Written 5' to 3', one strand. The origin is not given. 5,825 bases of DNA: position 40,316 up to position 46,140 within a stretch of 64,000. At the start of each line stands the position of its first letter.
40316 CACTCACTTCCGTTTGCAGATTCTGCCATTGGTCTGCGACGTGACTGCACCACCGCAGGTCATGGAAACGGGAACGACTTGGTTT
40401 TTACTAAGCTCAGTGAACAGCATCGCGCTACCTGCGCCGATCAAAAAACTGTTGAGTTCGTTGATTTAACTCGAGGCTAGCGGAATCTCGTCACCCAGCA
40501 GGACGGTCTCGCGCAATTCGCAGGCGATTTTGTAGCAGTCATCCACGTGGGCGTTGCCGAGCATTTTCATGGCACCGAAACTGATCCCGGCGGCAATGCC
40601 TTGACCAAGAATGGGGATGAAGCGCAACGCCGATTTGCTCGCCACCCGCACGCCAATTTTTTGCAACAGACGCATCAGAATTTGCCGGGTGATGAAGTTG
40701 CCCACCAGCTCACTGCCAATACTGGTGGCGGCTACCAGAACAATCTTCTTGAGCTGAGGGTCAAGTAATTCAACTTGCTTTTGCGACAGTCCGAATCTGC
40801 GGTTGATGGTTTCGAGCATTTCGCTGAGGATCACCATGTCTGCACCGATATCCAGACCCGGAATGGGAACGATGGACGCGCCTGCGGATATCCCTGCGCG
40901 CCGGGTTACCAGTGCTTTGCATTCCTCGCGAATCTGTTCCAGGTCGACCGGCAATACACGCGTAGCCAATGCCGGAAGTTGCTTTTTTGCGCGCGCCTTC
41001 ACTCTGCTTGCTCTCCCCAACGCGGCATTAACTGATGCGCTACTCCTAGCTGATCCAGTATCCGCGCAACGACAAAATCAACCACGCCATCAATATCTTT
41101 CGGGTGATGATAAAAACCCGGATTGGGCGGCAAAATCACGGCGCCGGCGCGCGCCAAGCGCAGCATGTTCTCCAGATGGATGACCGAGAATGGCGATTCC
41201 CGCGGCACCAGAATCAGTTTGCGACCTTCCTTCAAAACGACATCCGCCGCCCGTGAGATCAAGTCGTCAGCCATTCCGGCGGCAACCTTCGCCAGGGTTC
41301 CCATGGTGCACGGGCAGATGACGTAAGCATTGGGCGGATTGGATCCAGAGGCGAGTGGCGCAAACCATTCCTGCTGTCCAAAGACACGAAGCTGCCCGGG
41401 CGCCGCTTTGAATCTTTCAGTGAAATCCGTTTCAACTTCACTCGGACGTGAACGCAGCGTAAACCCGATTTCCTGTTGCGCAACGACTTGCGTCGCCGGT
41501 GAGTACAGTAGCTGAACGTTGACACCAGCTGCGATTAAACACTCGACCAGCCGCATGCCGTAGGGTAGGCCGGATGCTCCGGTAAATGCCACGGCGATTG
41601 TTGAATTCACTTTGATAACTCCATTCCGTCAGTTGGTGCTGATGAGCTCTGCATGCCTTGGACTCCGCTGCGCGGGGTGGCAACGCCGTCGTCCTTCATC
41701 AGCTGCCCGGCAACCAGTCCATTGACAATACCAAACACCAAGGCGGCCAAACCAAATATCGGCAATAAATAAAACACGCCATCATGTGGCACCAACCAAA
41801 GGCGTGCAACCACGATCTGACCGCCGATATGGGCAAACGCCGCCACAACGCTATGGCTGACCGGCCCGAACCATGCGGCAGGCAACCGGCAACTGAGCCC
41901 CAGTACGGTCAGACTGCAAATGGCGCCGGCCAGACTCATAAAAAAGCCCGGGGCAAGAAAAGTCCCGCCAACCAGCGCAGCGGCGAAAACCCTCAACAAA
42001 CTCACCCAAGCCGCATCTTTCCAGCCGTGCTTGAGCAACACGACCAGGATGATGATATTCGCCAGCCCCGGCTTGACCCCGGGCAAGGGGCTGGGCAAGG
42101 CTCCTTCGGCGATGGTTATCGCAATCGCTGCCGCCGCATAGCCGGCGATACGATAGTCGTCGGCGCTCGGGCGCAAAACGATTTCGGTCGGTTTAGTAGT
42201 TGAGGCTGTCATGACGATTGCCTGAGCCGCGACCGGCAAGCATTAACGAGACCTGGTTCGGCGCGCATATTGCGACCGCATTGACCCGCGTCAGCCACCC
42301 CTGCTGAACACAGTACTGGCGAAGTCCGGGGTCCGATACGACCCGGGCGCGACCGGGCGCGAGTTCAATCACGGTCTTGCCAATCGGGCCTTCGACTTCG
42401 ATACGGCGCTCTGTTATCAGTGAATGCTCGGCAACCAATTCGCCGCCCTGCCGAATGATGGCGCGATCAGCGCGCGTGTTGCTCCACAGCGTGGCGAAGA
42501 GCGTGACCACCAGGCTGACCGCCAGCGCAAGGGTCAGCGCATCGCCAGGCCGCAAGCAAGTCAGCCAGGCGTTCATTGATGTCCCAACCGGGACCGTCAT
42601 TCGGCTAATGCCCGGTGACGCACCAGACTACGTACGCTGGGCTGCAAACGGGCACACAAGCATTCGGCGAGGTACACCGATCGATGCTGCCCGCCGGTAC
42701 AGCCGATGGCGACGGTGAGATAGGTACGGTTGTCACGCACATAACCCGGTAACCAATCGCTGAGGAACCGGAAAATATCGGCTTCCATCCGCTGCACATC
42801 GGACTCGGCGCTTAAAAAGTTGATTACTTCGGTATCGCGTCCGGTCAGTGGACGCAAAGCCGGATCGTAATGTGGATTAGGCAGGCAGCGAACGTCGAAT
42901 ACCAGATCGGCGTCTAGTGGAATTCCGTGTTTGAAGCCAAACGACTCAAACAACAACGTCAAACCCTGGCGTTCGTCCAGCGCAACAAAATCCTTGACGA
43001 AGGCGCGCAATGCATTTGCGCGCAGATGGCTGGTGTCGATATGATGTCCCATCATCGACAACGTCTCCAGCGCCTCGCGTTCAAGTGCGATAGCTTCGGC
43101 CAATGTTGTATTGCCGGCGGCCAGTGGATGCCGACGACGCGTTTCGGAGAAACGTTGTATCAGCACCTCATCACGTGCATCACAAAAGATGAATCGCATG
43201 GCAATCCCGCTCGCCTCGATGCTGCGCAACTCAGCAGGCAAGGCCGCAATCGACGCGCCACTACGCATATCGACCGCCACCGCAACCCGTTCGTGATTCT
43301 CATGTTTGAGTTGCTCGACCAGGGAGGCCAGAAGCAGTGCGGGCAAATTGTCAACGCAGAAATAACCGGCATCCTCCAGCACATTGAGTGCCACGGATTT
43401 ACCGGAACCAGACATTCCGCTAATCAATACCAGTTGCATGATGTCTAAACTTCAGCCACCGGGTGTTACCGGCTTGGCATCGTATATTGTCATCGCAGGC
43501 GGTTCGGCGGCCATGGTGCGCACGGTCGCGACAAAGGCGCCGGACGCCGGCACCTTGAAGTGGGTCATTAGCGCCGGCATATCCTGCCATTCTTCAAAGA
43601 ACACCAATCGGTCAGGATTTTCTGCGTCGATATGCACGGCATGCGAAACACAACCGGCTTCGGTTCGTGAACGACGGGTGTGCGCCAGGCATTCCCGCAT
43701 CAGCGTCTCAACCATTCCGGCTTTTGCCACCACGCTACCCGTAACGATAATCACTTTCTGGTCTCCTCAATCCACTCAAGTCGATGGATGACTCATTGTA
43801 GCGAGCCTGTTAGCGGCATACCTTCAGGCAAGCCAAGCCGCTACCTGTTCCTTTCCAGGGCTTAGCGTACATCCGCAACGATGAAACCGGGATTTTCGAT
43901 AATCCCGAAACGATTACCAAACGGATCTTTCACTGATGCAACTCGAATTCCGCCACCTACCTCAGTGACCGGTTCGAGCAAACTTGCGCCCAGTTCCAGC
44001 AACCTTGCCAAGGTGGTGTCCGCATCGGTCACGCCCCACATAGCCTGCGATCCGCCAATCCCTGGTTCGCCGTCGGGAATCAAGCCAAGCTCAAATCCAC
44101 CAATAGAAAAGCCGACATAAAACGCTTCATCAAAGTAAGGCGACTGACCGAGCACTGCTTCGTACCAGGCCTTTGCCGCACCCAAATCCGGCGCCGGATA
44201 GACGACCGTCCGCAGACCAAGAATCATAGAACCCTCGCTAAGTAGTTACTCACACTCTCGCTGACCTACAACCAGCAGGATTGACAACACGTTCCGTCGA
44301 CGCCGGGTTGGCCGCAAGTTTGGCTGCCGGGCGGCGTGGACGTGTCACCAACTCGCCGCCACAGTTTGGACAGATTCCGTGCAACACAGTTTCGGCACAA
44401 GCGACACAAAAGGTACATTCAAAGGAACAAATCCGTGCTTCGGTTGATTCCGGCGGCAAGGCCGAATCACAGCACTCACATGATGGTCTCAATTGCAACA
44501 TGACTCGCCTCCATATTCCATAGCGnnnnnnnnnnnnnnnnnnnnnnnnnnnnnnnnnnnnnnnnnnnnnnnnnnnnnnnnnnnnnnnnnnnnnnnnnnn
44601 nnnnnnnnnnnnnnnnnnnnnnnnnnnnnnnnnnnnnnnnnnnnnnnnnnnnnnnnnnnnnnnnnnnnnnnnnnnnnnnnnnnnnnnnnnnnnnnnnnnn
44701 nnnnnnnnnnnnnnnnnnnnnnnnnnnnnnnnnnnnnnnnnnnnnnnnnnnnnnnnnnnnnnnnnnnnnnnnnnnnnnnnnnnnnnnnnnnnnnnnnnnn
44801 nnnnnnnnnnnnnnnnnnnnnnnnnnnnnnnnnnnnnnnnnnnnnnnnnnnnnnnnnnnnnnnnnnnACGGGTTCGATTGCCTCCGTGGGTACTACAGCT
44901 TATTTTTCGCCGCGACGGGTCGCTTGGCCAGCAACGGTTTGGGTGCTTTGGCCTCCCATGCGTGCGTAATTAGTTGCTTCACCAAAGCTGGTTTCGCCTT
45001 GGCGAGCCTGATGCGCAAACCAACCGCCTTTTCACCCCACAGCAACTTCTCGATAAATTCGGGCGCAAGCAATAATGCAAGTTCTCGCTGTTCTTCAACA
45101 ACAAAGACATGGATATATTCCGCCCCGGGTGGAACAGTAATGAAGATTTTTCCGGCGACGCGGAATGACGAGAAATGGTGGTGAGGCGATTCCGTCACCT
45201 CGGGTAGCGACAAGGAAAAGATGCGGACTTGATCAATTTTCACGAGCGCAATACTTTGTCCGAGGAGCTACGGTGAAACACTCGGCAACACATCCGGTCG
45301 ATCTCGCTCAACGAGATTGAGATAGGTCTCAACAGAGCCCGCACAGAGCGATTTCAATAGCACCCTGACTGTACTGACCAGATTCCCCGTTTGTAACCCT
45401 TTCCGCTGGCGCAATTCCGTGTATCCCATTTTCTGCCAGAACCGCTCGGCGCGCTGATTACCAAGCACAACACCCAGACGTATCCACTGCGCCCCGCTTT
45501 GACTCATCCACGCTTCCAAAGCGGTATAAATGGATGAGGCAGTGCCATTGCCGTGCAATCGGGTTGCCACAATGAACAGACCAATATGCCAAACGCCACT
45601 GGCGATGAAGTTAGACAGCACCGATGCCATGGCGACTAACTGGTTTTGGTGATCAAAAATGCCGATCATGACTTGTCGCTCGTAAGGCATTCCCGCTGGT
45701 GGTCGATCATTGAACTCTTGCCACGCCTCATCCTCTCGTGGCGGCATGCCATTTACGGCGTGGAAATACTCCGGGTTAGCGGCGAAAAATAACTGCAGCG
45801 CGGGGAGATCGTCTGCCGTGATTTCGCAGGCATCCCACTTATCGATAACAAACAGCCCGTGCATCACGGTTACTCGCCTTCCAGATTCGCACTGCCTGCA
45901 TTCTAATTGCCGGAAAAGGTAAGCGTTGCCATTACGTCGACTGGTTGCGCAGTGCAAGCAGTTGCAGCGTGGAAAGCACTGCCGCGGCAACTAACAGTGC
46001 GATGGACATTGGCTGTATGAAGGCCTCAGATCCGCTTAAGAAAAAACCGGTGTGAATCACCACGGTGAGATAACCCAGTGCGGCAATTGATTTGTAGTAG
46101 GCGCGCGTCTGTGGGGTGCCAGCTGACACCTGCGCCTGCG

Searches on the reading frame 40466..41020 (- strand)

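Call 25: search_protein_families(library=pfam, proteins=[window:40466-41020:-], max_evalue=0.001)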
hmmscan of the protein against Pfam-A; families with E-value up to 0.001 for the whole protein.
window:40466-41020:- (184 aa): 1 family
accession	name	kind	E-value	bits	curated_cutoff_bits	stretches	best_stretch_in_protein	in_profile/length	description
PF05128.17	DUF697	-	0.00019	21.6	27.7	1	27-122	15-114/162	Domain of unknown function (DUF697)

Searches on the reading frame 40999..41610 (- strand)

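Call 26: search_protein_families(library=pfam, proteins=[window:40999-41610:-], max_evalue=0.001)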
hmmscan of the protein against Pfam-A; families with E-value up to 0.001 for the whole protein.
window:40999-41610:- (203 aa): 1 family
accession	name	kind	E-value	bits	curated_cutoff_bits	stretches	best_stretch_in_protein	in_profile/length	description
PF02441.25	Flavoprotein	-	1.1e-43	149.1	22.7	1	4-188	2-162/162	Flavoprotein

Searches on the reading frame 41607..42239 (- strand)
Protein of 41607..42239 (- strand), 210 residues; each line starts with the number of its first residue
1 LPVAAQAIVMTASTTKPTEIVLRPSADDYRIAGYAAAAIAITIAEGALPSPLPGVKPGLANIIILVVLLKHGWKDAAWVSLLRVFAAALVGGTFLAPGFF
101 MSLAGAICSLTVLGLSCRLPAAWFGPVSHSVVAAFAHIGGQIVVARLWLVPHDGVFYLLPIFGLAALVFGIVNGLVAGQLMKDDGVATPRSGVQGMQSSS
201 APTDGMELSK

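Call 26: search_protein_families(library=pfam, proteins=[window:41607-42239:-], max_evalue=0.001)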
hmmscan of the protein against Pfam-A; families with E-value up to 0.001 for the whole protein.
window:41607-42239:- (210 aa): 1 family
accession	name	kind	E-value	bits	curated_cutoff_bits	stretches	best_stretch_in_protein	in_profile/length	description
PF07456.16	Hpre_diP_synt_I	-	5.3e-39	134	30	1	35-179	2-146/147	Heptaprenyl diphosphate synthase component I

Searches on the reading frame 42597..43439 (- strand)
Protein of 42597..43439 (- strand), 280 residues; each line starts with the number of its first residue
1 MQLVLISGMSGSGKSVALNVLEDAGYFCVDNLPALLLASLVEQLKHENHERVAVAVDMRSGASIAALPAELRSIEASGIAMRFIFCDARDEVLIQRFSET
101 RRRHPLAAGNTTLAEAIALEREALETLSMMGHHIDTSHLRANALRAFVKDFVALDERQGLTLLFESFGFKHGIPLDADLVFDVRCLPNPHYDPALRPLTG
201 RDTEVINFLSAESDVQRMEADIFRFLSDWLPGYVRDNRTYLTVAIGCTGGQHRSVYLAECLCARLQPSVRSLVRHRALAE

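Call 26: search_protein_families(library=pfam, proteins=[window:42597-43439:-], max_evalue=0.001)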
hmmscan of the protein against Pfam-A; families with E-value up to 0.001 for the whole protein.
window:42597-43439:- (280 aa): 2 families
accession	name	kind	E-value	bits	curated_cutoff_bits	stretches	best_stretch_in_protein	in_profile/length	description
PF22740.1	PapZ_C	-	1.3e-44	151.7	27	1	161-278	2-120/121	RapZ C-terminal domain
PF03668.21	RapZ-like_N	-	7.6e-42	143.2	25.4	1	1-152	1-154/158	RapZ-like N-terminal domain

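Call 60: list_cluster_members(proteins=[window:42597-43436:-, window:48109-49602:-, window:58705-60069:-, window:22890-24491:+, window:29752-31041:+])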
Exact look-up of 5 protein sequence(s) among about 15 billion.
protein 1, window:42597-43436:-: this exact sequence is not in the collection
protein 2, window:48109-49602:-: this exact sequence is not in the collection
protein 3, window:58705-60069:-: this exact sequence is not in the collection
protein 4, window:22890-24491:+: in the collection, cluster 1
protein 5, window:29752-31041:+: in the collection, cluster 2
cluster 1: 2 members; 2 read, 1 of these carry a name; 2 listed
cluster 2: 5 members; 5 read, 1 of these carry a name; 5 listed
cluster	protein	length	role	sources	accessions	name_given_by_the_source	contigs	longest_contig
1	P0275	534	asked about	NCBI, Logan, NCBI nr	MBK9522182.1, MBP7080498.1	MAG: arylsulfatase [Rhodocyclaceae bacterium] | arylsulfatase [Rhodocyclaceae bacterium]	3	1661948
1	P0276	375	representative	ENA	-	-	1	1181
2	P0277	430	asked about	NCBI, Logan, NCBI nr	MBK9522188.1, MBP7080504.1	MAG: hypothetical protein KBA96_05290 [Rhodocyclaceae bacterium] | hypothetical protein [Rhodocyclaceae bacterium]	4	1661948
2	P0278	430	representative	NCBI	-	-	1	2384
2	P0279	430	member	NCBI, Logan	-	-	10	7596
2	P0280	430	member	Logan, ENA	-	-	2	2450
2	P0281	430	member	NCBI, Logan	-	-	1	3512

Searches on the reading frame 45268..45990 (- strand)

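Call 26: search_protein_families(library=pfam, proteins=[window:45268-45990:-], max_evalue=0.001)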
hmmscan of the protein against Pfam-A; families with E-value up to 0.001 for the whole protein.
window:45268-45990:- (240 aa): 4 families
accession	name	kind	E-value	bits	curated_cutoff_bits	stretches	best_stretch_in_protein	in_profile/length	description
PF00583.31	Acetyltransf_1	-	2.7e-10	41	20.7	1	90-190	21-116/116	Acetyltransferase (GNAT) family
PF13302.13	Acetyltransf_3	-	4.4e-07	31.1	25.4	1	57-191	7-138/138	Acetyltransferase (GNAT) domain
PF13673.13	Acetyltransf_10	-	1.4e-06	28.7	23.6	1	107-195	31-112/128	Acetyltransferase (GNAT) domain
PF13508.13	Acetyltransf_7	-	0.00057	20.6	27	1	113-192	9-84/84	Acetyltransferase (GNAT) domain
